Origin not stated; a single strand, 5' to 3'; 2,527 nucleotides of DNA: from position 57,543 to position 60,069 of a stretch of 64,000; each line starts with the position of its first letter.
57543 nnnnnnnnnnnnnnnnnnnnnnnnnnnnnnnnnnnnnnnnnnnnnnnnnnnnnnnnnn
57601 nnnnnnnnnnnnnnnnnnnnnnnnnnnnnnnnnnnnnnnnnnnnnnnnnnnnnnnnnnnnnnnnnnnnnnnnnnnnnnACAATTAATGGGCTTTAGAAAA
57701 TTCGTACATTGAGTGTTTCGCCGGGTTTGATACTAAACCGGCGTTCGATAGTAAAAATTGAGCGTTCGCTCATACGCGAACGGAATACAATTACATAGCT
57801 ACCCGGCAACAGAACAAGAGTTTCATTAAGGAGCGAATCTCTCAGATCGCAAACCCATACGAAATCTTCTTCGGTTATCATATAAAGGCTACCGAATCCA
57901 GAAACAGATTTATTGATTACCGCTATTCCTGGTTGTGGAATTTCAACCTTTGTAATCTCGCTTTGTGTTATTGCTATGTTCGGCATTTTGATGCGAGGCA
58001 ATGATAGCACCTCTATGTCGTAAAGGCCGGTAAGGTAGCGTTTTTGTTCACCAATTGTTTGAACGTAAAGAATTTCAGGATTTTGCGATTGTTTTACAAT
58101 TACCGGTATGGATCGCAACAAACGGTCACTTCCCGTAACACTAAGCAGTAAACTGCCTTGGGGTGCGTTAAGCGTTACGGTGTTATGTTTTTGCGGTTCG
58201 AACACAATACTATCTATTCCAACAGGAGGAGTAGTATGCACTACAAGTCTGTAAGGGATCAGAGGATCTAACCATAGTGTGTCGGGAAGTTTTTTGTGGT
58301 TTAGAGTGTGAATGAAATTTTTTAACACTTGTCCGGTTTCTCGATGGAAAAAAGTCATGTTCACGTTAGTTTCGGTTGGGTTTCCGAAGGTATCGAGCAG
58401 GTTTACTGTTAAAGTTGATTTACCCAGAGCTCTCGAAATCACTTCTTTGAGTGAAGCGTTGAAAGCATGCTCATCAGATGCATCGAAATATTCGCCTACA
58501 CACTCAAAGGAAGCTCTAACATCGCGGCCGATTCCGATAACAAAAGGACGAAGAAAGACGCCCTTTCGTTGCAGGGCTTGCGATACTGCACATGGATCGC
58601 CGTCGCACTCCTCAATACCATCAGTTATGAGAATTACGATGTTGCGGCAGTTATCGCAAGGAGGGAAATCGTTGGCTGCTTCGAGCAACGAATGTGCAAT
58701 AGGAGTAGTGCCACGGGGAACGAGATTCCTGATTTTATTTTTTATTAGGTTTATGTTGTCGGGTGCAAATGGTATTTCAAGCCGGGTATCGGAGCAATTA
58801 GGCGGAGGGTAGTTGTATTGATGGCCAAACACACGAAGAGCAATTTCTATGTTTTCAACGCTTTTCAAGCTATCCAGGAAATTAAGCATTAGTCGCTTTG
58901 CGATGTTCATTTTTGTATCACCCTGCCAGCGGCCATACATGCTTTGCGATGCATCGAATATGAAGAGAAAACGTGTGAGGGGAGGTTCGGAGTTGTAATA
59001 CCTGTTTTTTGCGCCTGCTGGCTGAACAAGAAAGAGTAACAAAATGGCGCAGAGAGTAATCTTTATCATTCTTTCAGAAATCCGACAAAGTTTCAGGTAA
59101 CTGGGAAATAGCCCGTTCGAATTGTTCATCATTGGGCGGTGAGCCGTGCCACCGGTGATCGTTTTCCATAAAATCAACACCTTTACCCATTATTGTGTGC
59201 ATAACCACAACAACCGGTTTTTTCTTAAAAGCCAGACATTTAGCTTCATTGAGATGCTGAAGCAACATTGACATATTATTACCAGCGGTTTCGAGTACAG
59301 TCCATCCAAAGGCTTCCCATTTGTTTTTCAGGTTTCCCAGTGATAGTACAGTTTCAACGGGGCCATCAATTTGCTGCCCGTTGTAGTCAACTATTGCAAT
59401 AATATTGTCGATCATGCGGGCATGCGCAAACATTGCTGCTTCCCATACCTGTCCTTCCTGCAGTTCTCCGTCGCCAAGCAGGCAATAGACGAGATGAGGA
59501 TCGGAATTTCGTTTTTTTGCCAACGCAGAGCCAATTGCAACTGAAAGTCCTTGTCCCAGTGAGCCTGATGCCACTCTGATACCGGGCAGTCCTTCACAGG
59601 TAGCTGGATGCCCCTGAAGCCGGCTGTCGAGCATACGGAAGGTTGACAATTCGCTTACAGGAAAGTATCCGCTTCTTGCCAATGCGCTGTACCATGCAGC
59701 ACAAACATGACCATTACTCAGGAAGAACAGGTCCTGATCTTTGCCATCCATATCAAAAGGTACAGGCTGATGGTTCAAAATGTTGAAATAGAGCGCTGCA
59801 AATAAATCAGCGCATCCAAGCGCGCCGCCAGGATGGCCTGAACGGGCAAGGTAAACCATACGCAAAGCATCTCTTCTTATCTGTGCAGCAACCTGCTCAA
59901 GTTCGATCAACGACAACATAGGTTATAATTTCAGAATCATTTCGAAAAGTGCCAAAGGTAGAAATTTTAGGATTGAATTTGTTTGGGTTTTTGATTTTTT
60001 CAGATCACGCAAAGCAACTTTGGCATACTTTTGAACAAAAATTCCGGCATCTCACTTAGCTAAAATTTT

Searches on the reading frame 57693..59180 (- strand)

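Call 7: search_protein_families(library=pfam, proteins=[window:57693-59180:-], max_evalue=0.01)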
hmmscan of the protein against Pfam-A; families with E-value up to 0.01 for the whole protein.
window:57693-59180:- (495 aa): 3 families
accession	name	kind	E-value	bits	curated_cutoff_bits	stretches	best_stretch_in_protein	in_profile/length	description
PF00092.34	VWA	-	2.5e-09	38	23.8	1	73-228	4-150/174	von Willebrand factor type A domain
PF13519.12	VWA_2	-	3.9e-09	37.5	27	1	72-188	2-106/107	von Willebrand factor type A domain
PF13768.12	VWA_3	-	0.0023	18.4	27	1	72-222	4-138/155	von Willebrand factor type A domain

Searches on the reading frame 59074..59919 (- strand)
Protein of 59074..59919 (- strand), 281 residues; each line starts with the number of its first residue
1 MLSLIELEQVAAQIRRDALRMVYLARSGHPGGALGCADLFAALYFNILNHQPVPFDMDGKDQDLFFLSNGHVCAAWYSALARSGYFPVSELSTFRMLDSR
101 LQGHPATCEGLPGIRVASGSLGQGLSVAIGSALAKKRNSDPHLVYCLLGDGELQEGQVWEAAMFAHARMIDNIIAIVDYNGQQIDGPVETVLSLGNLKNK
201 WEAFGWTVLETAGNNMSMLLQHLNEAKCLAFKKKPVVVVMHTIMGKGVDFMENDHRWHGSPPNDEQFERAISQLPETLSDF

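Call 7: search_protein_families(library=pfam, proteins=[window:59074-59919:-], max_evalue=0.01)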
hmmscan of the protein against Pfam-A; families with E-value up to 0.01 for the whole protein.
window:59074-59919:- (281 aa): 5 families
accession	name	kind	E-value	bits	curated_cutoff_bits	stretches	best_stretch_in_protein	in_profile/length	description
PF00456.26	Transketolase_N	-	2.4e-49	168.6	22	1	9-269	4-270/334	Transketolase, thiamine diphosphate binding domain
PF13292.11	DXP_synthase_N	-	1e-08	35.2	21.2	1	2-190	13-181/274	1-deoxy-D-xylulose-5-phosphate synthase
PF00676.26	E1_dh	-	1e-06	28.4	22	1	116-239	98-221/300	Dehydrogenase E1 component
PF09364.15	XFP_N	-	1.5e-06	27.7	23.7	1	111-218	132-239/364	XFP N-terminal domain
PF02775.26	TPP_enzyme_C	-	0.002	18.4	21.9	1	118-169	27-73/151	Thiamine pyrophosphate enzyme, C-terminal TPP binding domain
